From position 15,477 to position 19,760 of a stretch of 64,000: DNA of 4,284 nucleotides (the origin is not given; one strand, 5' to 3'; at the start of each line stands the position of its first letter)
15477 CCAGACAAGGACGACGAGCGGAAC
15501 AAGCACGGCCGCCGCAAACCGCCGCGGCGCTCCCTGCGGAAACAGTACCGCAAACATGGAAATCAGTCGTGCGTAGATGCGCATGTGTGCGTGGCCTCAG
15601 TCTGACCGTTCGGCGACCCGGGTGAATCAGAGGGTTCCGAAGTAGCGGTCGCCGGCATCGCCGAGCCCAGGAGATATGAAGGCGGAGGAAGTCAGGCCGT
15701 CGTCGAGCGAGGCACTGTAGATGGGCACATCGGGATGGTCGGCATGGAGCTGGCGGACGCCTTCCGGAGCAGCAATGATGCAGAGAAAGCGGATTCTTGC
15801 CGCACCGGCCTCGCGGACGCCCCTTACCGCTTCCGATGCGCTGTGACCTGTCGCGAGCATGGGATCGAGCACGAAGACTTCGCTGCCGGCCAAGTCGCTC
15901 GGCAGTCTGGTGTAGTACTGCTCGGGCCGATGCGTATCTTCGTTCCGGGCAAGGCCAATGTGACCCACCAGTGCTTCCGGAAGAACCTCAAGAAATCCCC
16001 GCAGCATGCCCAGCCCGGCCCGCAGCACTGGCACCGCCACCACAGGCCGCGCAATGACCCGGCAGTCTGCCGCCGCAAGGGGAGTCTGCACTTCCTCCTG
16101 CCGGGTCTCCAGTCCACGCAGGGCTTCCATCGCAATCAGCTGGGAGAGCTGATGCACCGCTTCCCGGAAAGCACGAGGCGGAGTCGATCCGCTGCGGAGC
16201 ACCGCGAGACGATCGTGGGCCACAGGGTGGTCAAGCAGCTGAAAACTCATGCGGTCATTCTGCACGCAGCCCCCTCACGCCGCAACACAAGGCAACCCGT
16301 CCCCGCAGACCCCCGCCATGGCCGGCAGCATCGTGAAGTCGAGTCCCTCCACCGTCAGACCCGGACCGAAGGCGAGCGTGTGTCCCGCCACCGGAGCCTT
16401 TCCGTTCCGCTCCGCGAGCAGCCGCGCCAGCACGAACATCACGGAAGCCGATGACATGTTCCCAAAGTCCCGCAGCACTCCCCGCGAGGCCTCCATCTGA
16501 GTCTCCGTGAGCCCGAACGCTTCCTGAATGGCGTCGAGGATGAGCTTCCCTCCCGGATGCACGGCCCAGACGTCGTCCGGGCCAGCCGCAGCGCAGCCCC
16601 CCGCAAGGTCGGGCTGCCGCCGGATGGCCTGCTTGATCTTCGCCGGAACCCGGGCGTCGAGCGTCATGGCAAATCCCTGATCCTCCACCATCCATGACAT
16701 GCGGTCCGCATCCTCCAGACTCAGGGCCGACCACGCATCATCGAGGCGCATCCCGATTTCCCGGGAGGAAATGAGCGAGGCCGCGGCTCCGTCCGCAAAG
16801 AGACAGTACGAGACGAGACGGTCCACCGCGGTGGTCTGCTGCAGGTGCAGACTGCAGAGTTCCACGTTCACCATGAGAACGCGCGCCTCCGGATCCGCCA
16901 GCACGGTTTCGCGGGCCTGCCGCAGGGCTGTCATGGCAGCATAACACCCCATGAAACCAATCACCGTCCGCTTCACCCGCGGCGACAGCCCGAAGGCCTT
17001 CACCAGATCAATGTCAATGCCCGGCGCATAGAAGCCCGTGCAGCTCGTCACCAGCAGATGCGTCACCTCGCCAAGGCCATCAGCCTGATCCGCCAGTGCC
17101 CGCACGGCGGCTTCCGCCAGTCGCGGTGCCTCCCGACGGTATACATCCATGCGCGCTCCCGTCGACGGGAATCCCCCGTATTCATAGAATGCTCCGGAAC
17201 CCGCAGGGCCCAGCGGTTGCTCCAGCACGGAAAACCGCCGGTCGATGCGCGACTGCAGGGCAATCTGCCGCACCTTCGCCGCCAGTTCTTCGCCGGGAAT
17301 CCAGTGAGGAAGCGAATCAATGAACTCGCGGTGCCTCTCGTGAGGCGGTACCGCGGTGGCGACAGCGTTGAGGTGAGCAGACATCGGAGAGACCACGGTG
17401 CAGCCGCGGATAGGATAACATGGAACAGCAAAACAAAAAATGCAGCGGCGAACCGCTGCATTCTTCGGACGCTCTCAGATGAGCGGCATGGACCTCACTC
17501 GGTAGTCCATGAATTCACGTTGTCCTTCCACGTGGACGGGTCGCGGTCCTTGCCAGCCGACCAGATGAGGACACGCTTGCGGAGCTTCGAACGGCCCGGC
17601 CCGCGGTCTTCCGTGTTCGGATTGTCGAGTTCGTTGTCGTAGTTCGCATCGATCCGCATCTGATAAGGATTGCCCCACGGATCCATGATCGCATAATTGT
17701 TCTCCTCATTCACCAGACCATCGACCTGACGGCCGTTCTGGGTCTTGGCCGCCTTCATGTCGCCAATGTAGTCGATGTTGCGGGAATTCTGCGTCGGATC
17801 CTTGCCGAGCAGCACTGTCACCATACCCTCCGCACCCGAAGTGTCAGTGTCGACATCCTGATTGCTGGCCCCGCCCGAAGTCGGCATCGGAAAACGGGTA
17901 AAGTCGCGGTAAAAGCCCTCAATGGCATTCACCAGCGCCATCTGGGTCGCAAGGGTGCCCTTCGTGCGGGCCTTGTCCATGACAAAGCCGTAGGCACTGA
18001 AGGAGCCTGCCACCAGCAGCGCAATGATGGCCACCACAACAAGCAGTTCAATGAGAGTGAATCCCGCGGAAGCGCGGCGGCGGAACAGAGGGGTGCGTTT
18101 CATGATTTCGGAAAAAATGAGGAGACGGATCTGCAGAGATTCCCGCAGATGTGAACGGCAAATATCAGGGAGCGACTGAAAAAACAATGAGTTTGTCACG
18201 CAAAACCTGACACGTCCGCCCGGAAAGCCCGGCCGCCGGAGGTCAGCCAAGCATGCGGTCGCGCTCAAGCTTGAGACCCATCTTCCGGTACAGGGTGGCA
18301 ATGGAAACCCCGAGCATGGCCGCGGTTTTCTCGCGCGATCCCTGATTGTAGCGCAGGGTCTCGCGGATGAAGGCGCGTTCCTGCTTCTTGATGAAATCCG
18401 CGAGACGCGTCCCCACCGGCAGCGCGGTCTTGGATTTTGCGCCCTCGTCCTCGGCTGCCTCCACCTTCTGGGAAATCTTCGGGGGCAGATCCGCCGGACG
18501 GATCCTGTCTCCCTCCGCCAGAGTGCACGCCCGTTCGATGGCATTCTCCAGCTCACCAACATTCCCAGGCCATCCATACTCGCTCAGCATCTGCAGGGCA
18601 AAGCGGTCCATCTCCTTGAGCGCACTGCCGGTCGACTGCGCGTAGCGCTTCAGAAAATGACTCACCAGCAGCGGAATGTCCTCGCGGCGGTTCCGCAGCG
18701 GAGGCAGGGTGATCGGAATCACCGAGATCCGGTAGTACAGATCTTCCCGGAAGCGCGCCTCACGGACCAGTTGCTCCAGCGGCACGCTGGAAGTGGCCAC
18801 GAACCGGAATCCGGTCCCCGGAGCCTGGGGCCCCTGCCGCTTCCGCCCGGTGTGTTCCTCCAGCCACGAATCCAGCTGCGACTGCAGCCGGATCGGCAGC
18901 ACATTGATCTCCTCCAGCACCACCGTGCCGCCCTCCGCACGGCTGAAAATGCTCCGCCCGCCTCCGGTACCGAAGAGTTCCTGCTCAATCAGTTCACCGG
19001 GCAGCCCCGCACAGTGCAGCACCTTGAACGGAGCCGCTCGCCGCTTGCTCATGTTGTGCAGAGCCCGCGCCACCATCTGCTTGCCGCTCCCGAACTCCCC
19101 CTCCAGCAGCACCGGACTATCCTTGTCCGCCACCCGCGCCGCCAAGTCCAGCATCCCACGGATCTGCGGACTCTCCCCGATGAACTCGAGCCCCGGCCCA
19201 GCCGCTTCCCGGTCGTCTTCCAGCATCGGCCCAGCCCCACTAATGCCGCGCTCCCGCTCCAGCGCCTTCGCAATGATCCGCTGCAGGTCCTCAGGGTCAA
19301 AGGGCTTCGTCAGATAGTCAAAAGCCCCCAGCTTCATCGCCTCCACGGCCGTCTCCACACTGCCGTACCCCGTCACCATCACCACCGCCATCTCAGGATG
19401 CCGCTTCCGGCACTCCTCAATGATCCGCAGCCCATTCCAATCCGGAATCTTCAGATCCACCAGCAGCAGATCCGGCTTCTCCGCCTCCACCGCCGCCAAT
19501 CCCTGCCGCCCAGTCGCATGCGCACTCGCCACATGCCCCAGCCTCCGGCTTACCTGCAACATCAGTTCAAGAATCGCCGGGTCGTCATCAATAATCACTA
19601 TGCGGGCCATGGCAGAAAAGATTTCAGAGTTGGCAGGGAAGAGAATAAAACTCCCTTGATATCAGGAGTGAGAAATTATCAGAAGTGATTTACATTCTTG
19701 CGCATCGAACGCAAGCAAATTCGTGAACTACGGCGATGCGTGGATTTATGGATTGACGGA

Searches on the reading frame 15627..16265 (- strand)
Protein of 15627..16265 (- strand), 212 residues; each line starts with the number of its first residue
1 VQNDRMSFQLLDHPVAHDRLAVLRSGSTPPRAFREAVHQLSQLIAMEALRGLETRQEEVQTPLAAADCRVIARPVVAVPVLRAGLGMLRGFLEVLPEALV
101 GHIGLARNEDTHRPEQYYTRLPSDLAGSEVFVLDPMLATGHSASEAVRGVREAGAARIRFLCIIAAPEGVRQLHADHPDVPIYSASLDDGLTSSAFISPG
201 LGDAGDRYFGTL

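Call 48: search_protein_families(library=pfam, proteins=[window:15627-16265:-], max_evalue=0.0001)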
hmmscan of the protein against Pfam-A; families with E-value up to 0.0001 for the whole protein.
window:15627-16265:- (212 aa): 2 families
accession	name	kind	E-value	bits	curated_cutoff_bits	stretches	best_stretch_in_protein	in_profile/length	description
PF14681.12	UPRTase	-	2e-67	227.1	27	1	11-211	2-206/206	Uracil phosphoribosyltransferase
PF00156.33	Pribosyltran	-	5.6e-09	35.9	26.3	1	74-171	30-131/158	Phosphoribosyl transferase domain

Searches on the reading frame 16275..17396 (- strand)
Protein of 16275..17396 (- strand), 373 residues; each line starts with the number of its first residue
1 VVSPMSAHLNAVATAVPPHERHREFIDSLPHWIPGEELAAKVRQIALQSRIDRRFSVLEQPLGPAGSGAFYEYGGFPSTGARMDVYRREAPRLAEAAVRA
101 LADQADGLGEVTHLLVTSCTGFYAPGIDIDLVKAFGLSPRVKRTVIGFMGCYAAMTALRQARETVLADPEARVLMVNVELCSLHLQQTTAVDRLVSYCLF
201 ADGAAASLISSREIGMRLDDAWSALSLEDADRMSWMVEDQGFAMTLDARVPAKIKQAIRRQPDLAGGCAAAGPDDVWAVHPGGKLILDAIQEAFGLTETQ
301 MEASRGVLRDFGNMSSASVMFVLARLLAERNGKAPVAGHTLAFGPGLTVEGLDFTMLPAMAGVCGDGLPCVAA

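Call 48: search_protein_families(library=pfam, proteins=[window:16275-17396:-], max_evalue=0.0001)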
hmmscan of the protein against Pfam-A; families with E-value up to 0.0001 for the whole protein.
window:16275-17396:- (373 aa): 5 families
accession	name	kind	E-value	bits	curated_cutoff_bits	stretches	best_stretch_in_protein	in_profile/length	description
PF00195.25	Chal_sti_synt_N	-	1.4e-23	83.9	27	1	37-211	48-223/225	Chalcone and stilbene synthases, N-terminal domain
PF02797.21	Chal_sti_synt_C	-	3.3e-21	76.3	27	1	236-352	20-145/151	Chalcone and stilbene synthases, C-terminal domain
PF08392.18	FAE1_CUT1_RppA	-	1e-10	41.9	27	1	82-213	75-207/290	FAE1/Type III polyketide synthase-like protein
PF08541.16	ACP_syn_III_C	-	5.3e-07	30.2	26.6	1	278-351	15-85/90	3-Oxoacyl-[acyl-carrier-protein (ACP)] synthase III C terminal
PF08545.16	ACP_syn_III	-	5.8e-06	26.5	24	1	150-212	6-64/80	3-Oxoacyl-[acyl-carrier-protein (ACP)] synthase III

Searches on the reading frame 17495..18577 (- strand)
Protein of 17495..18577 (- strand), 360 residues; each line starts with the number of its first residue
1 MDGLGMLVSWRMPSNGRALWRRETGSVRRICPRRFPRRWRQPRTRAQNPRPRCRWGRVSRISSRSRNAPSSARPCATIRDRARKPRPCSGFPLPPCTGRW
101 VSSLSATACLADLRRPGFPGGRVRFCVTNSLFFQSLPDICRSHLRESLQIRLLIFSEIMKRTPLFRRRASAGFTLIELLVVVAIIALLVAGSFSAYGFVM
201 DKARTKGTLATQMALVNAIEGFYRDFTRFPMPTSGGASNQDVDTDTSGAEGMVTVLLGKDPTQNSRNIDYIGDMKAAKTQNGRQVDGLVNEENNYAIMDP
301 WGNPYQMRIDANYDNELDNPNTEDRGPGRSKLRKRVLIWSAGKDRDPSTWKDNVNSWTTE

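Call 97: search_protein_families(library=pfam, proteins=[window:17495-18577:-], max_evalue=0.001)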
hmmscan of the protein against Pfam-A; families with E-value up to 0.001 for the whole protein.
window:17495-18577:- (360 aa): 1 family
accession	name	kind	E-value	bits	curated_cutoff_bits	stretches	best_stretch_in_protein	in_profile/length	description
PF07963.17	N_methyl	-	4.7e-08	32.7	21.2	1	167-192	1-26/27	Prokaryotic N-terminal methylation motif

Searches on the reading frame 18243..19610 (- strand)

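Call 48: search_protein_families(library=pfam, proteins=[window:18243-19610:-], max_evalue=0.0001)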
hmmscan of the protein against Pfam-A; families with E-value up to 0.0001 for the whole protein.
window:18243-19610:- (455 aa): 5 families
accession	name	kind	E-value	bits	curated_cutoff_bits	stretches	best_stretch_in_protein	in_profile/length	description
PF00158.32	Sigma54_activat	-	2.2e-35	122.3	20.2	1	144-300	2-167/168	Sigma-54 interaction domain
PF00072.30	Response_reg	-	7.4e-28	97.4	30.2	1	4-113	1-110/111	Response regulator receiver domain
PF25601.1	AAA_lid_14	-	8.9e-27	93.2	27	1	306-389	1-84/87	AAA+ ATPase lid domain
PF14532.12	Sigma54_activ_2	-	1.3e-23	84.2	25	1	144-305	1-138/138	Sigma-54 interaction domain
PF02954.25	HTH_8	-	2.6e-09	37.1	22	1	408-444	3-39/42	Bacterial regulatory protein, Fis family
